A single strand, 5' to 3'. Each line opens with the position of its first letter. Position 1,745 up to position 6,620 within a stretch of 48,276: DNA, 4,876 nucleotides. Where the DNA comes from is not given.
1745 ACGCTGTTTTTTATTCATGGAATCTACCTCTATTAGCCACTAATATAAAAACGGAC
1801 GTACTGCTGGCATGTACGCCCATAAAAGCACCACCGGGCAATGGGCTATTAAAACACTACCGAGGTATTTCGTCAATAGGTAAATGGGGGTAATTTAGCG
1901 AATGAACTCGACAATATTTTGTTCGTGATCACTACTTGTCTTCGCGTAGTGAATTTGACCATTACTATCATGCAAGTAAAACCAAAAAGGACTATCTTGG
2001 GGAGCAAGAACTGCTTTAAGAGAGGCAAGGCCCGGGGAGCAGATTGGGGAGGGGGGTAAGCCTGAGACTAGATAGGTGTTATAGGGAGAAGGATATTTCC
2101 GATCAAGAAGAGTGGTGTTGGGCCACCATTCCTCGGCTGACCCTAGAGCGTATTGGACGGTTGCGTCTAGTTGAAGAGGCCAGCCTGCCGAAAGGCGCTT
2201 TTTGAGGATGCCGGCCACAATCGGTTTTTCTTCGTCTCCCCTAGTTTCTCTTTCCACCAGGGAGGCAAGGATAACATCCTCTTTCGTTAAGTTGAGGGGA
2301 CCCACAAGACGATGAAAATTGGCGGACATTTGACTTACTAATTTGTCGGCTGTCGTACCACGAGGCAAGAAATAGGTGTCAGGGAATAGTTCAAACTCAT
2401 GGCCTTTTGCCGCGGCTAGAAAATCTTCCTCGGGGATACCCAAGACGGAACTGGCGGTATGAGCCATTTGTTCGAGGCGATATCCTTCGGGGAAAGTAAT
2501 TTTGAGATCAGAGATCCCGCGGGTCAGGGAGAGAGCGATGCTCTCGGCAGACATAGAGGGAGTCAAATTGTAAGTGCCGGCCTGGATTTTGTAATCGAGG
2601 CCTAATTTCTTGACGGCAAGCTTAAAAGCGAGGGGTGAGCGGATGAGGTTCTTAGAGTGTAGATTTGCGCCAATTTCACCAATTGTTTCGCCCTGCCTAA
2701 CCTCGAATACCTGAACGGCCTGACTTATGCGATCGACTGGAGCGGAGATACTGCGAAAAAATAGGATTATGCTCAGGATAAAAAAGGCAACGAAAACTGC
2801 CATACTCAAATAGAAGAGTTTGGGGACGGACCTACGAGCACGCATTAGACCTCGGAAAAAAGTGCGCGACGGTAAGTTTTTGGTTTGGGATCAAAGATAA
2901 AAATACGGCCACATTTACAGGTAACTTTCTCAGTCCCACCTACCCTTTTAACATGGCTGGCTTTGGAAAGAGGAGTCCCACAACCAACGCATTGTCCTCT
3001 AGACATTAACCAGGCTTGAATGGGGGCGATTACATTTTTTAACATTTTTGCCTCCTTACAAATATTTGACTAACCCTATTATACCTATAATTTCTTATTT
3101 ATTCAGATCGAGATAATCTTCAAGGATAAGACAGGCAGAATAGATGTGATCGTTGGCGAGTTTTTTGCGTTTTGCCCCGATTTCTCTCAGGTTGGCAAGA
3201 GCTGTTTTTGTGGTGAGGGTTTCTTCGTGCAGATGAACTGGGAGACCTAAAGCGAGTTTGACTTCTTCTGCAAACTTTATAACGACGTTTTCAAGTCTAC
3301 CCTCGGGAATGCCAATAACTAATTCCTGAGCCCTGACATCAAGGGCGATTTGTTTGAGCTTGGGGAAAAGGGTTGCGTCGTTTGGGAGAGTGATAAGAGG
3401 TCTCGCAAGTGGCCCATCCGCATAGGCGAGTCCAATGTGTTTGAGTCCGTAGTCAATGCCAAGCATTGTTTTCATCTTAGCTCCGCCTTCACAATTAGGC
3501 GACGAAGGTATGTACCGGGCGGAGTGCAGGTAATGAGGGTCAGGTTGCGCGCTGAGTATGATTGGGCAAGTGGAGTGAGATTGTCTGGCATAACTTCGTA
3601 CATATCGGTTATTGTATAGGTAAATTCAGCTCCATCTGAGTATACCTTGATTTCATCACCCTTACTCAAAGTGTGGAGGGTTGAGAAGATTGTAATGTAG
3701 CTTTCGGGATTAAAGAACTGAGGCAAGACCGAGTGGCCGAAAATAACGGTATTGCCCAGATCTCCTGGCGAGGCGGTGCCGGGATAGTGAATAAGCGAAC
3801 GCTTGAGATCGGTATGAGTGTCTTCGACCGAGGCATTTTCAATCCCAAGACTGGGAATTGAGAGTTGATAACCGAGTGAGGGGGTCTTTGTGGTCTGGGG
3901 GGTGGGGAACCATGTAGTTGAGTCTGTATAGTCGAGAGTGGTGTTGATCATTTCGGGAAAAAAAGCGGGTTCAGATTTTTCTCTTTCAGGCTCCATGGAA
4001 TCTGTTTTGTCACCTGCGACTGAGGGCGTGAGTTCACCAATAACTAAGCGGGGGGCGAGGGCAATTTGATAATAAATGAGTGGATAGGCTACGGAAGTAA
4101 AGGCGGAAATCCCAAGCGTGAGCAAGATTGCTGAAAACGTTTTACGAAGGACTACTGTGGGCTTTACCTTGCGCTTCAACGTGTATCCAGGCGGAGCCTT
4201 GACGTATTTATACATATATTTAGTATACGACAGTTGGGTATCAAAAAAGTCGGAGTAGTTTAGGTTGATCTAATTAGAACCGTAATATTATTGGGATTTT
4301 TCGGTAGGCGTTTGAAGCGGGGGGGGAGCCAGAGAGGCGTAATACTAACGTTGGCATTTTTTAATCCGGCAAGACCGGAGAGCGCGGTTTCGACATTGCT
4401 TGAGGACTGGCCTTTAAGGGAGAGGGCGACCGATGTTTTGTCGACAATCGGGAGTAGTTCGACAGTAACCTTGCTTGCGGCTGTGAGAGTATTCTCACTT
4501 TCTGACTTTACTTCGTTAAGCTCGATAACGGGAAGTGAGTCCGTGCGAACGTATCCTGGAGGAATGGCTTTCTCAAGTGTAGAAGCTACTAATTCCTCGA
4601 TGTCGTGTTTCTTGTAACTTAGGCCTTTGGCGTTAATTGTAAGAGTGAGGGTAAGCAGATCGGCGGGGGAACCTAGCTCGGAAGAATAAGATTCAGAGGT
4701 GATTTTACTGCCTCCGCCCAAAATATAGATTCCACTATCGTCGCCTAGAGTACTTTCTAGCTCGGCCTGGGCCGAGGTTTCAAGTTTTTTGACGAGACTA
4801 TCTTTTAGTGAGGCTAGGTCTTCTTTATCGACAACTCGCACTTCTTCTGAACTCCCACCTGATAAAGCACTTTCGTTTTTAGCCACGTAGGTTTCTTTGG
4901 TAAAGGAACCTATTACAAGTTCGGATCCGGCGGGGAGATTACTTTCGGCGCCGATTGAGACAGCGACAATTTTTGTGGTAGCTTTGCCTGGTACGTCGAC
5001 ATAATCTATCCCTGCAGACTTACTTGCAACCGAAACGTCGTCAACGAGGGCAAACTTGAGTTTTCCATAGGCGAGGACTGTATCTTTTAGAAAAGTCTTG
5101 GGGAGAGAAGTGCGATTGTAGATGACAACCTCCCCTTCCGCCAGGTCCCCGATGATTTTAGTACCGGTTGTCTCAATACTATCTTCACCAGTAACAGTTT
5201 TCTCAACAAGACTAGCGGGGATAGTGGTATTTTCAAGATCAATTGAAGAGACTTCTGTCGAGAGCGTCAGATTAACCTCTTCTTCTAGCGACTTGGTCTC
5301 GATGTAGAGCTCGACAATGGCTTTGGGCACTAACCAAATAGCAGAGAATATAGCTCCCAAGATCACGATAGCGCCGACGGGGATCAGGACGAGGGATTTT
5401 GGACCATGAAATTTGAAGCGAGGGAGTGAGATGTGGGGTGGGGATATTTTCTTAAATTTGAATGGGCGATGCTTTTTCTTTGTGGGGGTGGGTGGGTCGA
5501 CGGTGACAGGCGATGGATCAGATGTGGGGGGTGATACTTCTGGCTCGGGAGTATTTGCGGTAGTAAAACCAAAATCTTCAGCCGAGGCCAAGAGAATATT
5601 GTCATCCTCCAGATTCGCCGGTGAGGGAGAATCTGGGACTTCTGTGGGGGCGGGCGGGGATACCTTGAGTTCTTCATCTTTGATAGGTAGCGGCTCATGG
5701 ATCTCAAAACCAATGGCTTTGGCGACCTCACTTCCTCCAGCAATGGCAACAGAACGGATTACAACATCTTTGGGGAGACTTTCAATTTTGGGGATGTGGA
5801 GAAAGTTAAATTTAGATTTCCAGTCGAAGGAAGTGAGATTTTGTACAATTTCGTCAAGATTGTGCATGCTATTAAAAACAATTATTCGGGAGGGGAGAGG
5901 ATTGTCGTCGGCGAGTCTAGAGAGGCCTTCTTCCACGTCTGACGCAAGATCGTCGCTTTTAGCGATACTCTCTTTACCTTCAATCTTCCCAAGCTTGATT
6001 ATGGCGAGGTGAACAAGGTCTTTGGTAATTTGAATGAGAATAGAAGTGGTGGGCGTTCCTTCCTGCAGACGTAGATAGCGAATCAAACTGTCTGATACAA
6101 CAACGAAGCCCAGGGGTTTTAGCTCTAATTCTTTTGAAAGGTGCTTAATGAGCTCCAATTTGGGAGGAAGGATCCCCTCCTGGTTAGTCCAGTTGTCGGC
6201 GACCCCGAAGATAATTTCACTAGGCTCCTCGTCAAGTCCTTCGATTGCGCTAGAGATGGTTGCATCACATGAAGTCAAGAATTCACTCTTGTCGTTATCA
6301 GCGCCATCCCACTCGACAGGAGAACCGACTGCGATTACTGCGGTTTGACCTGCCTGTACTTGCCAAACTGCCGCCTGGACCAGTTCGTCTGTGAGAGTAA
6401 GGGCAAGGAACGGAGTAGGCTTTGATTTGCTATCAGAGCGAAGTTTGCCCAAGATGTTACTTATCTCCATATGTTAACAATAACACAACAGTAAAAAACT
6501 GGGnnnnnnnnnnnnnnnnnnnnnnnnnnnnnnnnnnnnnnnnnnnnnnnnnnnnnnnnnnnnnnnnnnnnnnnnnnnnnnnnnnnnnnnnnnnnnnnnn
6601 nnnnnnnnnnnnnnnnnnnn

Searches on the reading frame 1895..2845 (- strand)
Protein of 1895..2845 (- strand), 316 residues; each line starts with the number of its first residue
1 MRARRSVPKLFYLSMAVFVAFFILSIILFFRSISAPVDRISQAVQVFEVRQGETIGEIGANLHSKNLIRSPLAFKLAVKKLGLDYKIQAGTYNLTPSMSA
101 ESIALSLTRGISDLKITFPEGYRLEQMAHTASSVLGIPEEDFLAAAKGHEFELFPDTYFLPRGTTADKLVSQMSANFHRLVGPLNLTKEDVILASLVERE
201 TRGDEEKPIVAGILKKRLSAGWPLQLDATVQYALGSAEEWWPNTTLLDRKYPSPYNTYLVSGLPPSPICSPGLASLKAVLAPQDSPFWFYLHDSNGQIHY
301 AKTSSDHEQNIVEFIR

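Call 7: search_protein_families(library=pfam, proteins=[window:1895-2845:-], max_evalue=0.001)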
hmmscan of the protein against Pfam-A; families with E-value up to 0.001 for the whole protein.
window:1895-2845:- (316 aa): 1 family
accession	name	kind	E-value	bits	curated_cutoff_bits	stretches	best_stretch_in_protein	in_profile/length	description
PF02618.21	YceG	-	1.4e-69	235.1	32.4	1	47-311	1-273/275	YceG-like family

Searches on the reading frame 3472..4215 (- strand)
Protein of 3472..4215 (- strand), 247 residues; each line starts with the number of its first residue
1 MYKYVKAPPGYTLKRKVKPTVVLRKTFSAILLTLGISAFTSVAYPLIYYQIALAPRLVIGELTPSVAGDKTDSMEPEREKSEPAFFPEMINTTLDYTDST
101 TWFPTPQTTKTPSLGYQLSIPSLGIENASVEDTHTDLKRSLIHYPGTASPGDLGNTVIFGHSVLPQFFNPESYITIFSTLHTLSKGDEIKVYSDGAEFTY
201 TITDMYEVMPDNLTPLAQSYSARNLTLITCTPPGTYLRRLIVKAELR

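Call 7: search_protein_families(library=pfam, proteins=[window:3472-4215:-], max_evalue=0.001)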
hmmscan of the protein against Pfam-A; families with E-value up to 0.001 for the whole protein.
window:3472-4215:- (247 aa): 1 family
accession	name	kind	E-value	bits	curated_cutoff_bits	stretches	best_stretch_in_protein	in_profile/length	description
PF04203.18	Sortase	-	3.9e-25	88.5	26.6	1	118-246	1-124/125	Sortase domain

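Call 30: search_protein_families(library=ncbifam, proteins=[window:3472-4215:-], max_evalue=0.01)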
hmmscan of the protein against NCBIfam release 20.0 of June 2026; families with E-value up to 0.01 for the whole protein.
window:3472-4215:- (247 aa): 7 families
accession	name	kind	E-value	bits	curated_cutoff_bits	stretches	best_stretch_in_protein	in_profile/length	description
TIGR01076.1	sortase_fam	subfamily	1.2e-15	57.5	39.35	1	118-244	3-125/136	sortase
NF033745.1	class_C_sortase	subfamily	2e-14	53.9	160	1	118-245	96-219/220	class C sortase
NF033747.1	class_E_sortase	subfamily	1.3e-13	51.3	160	1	106-246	62-205/211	class E sortase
NF058671.1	sortase_SrtD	exception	5.7e-12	45.7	140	1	112-244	62-185/187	class D sortase, LPxTATN-specific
NF033746.1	class_D_sortase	subfamily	3.8e-11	42.9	165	1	117-232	12-116/135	class D sortase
NF033748.1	class_F_sortase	subfamily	1.4e-08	34.5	166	1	106-231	11-134/155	class F sortase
TIGR03784.1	marine_sortase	equivalog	3.7e-05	23.4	158.25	1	146-232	83-158/174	class GN sortase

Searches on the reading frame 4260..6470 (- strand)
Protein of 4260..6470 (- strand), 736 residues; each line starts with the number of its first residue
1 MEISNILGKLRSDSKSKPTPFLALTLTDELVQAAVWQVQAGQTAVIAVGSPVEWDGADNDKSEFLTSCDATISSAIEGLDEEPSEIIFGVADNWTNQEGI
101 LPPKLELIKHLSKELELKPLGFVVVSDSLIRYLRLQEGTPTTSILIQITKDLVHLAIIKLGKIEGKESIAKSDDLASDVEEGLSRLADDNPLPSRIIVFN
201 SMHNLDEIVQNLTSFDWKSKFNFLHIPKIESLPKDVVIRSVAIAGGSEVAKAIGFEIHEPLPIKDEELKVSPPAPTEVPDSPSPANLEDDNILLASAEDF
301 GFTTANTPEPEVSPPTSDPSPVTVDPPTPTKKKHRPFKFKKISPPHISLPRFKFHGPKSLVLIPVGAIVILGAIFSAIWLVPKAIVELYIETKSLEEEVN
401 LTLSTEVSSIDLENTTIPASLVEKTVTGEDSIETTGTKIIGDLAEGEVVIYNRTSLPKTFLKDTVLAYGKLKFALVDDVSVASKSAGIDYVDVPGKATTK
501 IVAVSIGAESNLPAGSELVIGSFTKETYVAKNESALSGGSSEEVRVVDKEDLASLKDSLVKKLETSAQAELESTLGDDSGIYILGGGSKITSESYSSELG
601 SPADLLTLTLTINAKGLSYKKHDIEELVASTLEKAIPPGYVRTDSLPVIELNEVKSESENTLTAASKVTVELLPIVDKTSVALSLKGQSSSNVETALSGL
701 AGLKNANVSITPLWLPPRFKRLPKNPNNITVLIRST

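Call 7: search_protein_families(library=pfam, proteins=[window:4260-6470:-], max_evalue=0.001)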
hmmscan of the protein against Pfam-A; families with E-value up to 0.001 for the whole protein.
window:4260-6470:- (736 aa): 0 families

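Call 30: search_protein_families(library=ncbifam, proteins=[window:4260-6470:-], max_evalue=0.01)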
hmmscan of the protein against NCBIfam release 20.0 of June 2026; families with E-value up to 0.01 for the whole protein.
window:4260-6470:- (736 aa): 0 families

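Call 31: search_protein_families(library=pfam, proteins=[window:4260-6470:-], max_evalue=10)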
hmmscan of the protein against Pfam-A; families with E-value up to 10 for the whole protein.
window:4260-6470:- (736 aa): 1 family
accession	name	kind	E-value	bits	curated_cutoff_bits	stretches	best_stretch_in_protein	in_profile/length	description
PF04865.19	Baseplate_J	-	0.0078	16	21.1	1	461-543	38-113/255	Baseplate J-like protein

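Call 42: search_solved_structures(query=window:4260-6470:-, max_evalue=1)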
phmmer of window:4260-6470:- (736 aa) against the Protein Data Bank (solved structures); distinct sequences matched with E-value up to 1: 0.
